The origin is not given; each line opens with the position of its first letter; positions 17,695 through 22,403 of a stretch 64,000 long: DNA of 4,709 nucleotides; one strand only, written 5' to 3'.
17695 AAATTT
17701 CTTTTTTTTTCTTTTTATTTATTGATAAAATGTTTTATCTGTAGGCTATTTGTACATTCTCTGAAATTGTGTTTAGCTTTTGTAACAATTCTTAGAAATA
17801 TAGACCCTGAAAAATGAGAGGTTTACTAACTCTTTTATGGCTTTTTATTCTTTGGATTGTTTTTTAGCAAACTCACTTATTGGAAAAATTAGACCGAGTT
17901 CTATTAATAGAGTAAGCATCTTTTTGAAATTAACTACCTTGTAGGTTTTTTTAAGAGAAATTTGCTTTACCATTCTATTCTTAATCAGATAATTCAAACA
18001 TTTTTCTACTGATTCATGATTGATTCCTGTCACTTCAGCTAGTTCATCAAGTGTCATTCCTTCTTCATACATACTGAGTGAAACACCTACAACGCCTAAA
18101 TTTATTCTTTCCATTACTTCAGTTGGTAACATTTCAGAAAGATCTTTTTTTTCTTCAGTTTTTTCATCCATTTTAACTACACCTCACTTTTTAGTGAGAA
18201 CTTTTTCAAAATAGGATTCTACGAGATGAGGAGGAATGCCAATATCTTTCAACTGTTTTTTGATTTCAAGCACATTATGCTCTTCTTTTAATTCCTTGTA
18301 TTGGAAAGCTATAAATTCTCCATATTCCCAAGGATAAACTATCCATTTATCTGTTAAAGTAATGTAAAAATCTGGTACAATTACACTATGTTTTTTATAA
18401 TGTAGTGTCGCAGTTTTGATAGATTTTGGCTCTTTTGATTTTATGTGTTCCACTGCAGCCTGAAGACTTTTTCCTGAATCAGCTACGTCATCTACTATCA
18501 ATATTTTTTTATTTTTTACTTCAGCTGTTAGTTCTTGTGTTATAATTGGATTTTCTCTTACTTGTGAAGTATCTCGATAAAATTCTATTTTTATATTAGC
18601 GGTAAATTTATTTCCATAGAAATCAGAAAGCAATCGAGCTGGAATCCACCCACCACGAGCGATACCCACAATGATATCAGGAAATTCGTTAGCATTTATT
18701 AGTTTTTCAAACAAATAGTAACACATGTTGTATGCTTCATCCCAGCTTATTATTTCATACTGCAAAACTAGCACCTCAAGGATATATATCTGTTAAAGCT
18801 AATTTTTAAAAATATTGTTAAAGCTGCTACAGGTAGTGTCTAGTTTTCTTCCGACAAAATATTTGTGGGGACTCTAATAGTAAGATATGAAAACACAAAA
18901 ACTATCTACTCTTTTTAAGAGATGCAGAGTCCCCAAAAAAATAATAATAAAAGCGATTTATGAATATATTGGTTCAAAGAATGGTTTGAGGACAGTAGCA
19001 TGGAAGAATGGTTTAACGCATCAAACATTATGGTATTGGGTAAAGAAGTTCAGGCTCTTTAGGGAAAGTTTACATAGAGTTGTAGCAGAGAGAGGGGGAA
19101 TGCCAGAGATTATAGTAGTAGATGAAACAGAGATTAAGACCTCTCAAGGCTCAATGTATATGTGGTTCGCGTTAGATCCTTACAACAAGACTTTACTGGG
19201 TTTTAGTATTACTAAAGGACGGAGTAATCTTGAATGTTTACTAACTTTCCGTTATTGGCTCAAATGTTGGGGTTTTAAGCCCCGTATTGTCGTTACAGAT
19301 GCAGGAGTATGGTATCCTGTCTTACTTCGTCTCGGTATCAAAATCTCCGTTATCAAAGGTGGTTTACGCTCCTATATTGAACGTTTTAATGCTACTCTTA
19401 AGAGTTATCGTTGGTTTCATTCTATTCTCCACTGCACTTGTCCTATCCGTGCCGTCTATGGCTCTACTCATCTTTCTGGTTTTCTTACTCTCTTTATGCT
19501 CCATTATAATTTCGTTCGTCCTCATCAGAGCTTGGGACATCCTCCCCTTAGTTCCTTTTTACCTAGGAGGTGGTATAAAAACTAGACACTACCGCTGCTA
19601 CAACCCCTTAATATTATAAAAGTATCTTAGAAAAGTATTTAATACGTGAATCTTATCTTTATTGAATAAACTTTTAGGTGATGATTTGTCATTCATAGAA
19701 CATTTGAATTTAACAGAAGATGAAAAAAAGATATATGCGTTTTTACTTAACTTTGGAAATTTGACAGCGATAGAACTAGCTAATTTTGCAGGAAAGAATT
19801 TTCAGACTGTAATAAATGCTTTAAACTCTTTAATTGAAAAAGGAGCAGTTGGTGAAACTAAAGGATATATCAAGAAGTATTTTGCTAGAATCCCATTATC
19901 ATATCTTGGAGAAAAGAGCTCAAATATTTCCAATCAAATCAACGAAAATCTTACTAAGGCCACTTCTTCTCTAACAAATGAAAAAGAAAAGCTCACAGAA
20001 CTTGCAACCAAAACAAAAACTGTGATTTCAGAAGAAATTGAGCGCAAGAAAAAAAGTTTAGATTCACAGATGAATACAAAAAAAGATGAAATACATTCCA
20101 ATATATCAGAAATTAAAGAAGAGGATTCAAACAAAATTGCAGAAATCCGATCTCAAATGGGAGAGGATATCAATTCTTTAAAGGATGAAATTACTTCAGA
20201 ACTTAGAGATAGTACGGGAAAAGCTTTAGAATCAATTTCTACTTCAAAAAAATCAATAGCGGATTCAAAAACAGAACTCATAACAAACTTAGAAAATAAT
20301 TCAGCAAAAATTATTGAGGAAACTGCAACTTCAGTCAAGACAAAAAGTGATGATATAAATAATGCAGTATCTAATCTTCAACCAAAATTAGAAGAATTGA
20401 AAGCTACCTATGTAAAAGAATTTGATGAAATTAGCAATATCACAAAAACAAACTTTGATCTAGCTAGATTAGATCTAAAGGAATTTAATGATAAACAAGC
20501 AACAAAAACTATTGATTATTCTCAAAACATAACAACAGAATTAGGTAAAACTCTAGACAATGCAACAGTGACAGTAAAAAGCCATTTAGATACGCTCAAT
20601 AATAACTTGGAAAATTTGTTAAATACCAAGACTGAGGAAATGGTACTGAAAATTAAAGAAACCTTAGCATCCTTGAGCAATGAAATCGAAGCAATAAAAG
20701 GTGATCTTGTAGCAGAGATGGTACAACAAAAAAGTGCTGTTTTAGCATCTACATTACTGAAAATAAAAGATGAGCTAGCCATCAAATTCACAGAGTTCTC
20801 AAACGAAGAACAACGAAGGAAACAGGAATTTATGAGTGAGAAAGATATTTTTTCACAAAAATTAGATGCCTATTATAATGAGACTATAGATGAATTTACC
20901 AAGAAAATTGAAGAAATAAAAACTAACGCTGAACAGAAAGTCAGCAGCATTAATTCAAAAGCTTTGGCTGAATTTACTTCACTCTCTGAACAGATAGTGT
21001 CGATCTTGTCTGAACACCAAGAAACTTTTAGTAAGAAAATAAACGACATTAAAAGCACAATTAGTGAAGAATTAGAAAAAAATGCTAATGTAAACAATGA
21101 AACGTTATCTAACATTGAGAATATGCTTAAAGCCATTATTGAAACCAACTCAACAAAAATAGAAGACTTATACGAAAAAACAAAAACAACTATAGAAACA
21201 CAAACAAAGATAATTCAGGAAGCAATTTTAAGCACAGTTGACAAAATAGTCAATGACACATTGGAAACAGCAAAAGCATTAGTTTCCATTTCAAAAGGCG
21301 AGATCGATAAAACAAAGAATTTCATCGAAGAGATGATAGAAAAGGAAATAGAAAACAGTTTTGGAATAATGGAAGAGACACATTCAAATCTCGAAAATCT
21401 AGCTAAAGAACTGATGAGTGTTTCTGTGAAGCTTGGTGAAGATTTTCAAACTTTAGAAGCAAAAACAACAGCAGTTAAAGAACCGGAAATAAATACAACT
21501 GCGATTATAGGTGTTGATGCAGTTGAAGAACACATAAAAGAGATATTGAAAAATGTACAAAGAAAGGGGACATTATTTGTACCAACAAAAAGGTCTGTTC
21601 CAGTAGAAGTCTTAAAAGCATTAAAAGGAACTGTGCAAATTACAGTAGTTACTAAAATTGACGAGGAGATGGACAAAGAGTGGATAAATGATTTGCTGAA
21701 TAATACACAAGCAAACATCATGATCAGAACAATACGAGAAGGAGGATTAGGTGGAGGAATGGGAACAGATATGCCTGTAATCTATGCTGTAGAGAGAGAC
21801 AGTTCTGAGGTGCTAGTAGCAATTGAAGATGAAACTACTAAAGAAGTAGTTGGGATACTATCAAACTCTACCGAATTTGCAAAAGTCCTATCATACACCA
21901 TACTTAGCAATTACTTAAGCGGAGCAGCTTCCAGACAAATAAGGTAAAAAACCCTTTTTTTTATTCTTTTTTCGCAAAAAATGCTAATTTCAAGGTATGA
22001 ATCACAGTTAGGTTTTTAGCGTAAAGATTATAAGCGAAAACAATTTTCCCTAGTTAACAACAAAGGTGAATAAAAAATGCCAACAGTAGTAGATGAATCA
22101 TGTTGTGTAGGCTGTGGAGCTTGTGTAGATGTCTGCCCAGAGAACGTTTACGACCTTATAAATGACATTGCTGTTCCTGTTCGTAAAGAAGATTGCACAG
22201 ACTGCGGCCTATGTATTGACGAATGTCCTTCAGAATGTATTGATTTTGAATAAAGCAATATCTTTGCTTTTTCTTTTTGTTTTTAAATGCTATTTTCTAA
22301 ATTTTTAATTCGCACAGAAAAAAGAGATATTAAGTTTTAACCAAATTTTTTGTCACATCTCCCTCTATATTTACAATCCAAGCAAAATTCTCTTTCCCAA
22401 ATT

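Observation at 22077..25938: Ferredoxin, PLD-type nuclease and Cas4/Dna2-like nuclease-helicase with a C-terminal RING/PHD-like zinc finger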

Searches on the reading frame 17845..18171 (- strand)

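Call 36: search_protein_families(library=pfam, proteins=[window:17845-18171:-], max_evalue=0.001)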
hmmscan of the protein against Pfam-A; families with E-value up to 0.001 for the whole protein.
window:17845-18171:- (108 aa): 1 family
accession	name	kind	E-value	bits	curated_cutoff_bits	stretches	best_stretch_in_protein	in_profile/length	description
PF08221.17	HTH_9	-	0.00084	19.8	23.4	0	39-69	28-58/62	RNA polymerase III subunit RPC82 helix-turn-helix domain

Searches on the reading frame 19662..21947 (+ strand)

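Call 3: search_protein_families(library=pfam, proteins=[window:19662-21947:+], max_evalue=0.01)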
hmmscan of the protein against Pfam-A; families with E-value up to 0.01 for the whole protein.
window:19662-21947:+ (761 aa): 3 families
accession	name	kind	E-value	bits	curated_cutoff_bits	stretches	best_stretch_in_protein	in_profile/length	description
PF01442.23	Apolipoprotein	-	5.7e-12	46.2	90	3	93-273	2-175/190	Apolipoprotein A1/A4/E domain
PF01978.25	TrmB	-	2.8e-09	37.1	25.6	1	14-75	3-64/68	Sugar-specific transcriptional regulator TrmB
PF13730.12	HTH_36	-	0.0024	18.1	25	0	15-61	1-53/55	Helix-turn-helix domain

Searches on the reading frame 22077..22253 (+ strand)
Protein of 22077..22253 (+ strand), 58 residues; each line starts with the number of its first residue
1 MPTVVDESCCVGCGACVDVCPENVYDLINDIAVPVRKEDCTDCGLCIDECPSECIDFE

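Call 3: search_protein_families(library=pfam, proteins=[window:22077-22253:+], max_evalue=0.01)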
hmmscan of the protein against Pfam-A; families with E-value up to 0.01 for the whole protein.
window:22077-22253:+ (58 aa): 15 families
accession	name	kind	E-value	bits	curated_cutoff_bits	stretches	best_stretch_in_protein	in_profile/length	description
PF00037.32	Fer4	-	5.1e-13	48.7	21.1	2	4-24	2-22/24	4Fe-4S binding domain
PF12838.12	Fer4_7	-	2.5e-11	44.3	27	2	10-54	2-52/52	4Fe-4S dicluster domain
PF13237.11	Fer4_10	-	1.6e-10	41.2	25.5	1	4-51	3-53/53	4Fe-4S dicluster domain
PF14697.11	Fer4_21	-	1.8e-10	41.3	35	1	4-56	2-58/59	4Fe-4S dicluster domain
PF12797.12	Fer4_2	-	5.2e-10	39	24.5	2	3-22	3-22/22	4Fe-4S binding domain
PF13187.11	Fer4_9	-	6.1e-10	39.4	27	2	10-55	2-52/52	4Fe-4S dicluster domain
PF12837.12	Fer4_6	-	5.5e-08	32.8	25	1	4-25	3-24/24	4Fe-4S binding domain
PF12800.12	Fer4_4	-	7.9e-07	29.3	24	2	10-22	4-16/17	4Fe-4S binding domain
PF12798.12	Fer4_3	-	9.8e-07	29.6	27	1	10-23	1-14/15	4Fe-4S binding domain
PF13484.11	Fer4_16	-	1.6e-06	29.2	30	1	9-24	1-16/66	4Fe-4S double cluster binding domain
PF25160.1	LdpA_Fe-S-bd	-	5.5e-05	23.3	27.6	1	5-24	23-42/49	LdpA Fe-S cluster-binding domain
PF13183.11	Fer4_8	-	0.00048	21.1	27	0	9-24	53-68/68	4Fe-4S dicluster domain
PF17179.9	Fer4_22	-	0.0013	19.9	27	0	5-23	76-94/95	4Fe-4S dicluster domain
PF13459.11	Fer4_15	-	0.002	19.2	22.4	1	4-34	2-32/66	4Fe-4S single cluster domain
PF13534.11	Fer4_17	-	0.0048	17.9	22.2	0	10-23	46-59/61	4Fe-4S dicluster domain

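Call 4: search_protein_families(library=ncbifam, proteins=[window:22077-22253:+], max_evalue=0.01)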
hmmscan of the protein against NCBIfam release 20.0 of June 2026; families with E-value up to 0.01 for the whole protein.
window:22077-22253:+ (58 aa): 63 families (the best 25 are shown)
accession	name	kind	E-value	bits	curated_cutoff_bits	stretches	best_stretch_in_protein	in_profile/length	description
NF040864.1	HgcB_ferredoxin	equivalog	3.1e-11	43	99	1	5-56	11-62/93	mercury methylation ferredoxin HgcB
NF043039.1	HgcAB_like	equivalog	2.1e-09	37.5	285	1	5-55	297-349/350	HgcAB-like fusion protein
NF038196.1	ferrodoxin_EFR1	subfamily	6.4e-08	32.9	75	1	8-57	184-231/242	EFR1 family ferrodoxin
TIGR01944.1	rnfB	subfamily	9.2e-08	31.9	68.7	1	3-57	108-162/190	RnfABCDGE type electron transport complex subunit B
NF006221.0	PRK08348.1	subfamily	1.4e-07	31.3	124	1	6-56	42-93/136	NADH-plastoquinone oxidoreductase subunit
NF003475.0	PRK05113.1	equivalog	1.6e-07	31.3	203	1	4-57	109-162/190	electron transport complex subunit RsxB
NF058577.1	FdxA_fam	equivalog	1.7e-07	31.3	65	2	37-56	6-25/52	4Fe-4S ferredoxin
NF007202.0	PRK09623.1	equivalog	2e-07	31.3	166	1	3-56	46-99/105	3-methyl-2-oxobutanoate dehydrogenase subunit delta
NF005503.0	PRK07118.1-2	equivalog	2.1e-07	30.5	252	1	4-30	163-189/292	RnfABCDGE type electron transport complex subunit B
TIGR02179.1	PorD_KorD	subfamily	2.3e-07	30.8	60.05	1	4-56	21-73/78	2-oxoacid:acceptor oxidoreductase, delta subunit, pyruvate/2-ketoisovalerate family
NF041836.1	rnfB_Methano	equivalog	2.7e-07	30.3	445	1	5-57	213-264/265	Rnf electron transport complex subunit RnfB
TIGR04395.1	cutC_activ_rSAM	equivalog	4.5e-07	29.4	360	1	4-55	50-103/309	choline TMA-lyase-activating enzyme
NF005505.0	PRK07118.1-4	equivalog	5e-07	29.5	378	1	5-57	213-264/265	Fe-S cluster domain-containing protein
TIGR03294.1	FrhG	equivalog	8e-07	29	245.5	1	3-53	169-218/228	coenzyme F420 hydrogenase subunit gamma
NF040770.1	hetero_SS_HdrA2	exception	1.4e-06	26.8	1100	1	3-57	572-625/777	CoB-CoM heterodisulfide reductase HdrA2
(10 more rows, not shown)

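Call 5: search_protein_families(library=padloc, proteins=[window:22077-22253:+], max_evalue=0.01)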
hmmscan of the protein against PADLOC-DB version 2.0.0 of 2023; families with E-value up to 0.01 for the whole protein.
window:22077-22253:+ (58 aa): 0 families
